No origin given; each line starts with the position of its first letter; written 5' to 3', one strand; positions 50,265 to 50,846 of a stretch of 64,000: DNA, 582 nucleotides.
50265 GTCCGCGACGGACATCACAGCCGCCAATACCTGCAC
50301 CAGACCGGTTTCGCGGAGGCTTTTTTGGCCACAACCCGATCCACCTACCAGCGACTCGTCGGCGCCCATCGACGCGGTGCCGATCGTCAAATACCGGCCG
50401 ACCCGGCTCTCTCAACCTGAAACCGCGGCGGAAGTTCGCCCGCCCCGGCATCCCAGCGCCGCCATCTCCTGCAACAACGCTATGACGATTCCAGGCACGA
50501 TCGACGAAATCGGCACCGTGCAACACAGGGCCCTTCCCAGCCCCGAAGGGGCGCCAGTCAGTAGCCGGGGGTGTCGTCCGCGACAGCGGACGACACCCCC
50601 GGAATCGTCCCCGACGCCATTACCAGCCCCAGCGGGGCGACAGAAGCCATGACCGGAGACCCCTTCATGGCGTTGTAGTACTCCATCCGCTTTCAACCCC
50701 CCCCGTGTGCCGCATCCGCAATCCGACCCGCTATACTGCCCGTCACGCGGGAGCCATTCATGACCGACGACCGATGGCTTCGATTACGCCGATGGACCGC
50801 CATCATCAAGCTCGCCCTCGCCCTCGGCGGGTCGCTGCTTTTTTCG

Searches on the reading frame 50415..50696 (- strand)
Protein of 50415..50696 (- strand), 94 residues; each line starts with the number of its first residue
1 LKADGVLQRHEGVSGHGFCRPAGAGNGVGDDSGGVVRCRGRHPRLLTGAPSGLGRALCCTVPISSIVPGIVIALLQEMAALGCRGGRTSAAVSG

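Call 57: search_protein_representatives(protein=window:50415-50696:-)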
Query: 94 residues. Proteins with E-value up to 0.001 (for the whole library): 1; up to 1e-10: 0; up to 1e-30: 0. The best 1 are listed.
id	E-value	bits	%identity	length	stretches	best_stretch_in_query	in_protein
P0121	1.7e-06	44.4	64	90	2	21-58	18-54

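Call 60: find_homologous_proteins(query=A3, max_evalue=10)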
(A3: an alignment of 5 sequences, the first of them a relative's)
Query A3 (5 sequences) (90 aa, profile of the alignment): 3 proteins with E <= 10 among 3109 candidates.
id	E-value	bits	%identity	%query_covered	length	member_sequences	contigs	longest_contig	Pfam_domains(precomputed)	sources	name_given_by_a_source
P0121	7.8e-37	143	100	100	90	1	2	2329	-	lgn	-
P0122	7.9e-2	31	44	43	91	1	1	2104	-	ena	-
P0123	2.3e-1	29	53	40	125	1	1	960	-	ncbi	-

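Call 61: find_encoding_contigs(protein=P0121, flank=10000, max_places=6)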
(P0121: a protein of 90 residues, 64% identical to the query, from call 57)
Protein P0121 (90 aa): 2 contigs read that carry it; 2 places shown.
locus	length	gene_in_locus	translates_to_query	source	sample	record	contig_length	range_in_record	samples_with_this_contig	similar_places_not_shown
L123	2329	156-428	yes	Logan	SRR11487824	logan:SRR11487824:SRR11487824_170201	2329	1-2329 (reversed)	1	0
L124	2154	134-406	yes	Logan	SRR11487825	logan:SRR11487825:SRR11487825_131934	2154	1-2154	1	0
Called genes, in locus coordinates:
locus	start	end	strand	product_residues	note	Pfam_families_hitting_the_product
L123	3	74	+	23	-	?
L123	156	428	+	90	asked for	-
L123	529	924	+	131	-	-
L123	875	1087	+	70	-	-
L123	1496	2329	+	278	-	?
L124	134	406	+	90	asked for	-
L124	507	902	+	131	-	-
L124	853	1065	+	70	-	-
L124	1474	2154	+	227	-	?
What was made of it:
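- Copy E is antisense to its neighbours (call 61).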

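Call 62: find_encoding_contigs(protein=P0122, flank=10000, max_places=4)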
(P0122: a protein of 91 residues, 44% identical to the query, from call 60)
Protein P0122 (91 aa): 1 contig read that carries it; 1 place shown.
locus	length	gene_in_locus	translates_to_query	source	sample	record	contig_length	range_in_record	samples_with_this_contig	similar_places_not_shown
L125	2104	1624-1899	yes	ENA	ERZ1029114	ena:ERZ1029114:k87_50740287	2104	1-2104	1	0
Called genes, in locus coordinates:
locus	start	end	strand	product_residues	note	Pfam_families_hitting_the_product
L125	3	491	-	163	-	?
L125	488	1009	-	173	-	PF07719:TPR_2 (faint)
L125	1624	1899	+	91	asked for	-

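Call 63: find_encoding_contigs(protein=P0123, flank=10000, max_places=4)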
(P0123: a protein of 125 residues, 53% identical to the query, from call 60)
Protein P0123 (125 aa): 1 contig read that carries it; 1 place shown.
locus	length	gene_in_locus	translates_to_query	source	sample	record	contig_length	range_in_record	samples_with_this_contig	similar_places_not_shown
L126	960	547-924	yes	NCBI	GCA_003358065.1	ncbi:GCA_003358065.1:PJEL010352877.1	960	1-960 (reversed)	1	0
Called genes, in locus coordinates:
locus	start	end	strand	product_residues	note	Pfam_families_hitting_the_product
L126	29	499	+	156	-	-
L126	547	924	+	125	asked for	-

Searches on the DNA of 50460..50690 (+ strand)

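Call 69: search_dna_similar(query=window:50460-50690:+, collection=plasmids, mode=distant, max_evalue=0.01, max_rows=20)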
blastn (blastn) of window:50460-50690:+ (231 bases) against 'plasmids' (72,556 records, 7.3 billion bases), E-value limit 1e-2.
No match.
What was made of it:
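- Tried and rejected: No match (call 69).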

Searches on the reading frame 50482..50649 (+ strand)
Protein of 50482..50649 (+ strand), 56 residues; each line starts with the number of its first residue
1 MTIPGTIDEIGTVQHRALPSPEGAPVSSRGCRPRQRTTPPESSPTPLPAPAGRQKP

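Call 22: find_homologous_proteins(query=A2, max_evalue=0.01)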
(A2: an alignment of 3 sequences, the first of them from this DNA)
Query A2 (3 sequences): 473 candidates shared short words with the query, none scored E <= 0.01.
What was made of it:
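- On Bacterial MITE: There are no protein homologues (call 22).
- A profile of that frame finds nothing among 5.8 billion proteins (call 22).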
